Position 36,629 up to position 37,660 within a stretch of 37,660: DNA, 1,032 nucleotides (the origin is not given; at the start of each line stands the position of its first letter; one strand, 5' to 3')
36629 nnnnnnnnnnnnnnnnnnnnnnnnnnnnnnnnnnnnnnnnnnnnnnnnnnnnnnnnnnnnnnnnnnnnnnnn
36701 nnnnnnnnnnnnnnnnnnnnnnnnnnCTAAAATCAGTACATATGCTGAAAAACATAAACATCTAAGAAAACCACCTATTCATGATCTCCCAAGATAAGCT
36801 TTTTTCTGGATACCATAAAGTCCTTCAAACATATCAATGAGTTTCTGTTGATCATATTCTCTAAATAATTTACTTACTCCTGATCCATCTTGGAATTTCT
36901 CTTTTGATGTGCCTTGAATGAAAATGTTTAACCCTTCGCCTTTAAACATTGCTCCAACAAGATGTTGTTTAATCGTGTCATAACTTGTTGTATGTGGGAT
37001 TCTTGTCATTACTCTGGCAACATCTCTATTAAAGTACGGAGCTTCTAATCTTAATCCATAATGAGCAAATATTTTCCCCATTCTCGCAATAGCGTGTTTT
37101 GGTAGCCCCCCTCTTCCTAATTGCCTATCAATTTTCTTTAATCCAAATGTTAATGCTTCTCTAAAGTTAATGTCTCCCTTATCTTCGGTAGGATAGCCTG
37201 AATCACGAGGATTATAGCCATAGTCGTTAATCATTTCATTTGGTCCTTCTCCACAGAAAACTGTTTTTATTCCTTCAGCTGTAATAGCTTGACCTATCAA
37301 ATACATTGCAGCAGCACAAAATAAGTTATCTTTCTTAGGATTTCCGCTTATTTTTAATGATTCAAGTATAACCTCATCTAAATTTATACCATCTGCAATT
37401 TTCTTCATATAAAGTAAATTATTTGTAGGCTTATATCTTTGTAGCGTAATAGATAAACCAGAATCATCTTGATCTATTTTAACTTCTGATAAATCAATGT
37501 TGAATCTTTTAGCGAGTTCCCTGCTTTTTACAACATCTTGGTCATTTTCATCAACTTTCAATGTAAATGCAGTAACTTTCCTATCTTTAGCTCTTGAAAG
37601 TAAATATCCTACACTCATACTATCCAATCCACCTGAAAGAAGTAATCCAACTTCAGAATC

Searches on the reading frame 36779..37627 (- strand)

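Call 73: search_protein_families(library=pfam, proteins=[window:36779-37627:-], max_evalue=0.001)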
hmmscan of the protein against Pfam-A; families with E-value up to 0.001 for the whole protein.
window:36779-37627:- (282 aa): 1 family
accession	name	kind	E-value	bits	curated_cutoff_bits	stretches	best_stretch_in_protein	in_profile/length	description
PF00733.27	Asn_synthase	-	1.3e-07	32.1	21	0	2-55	29-83/354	Asparagine synthase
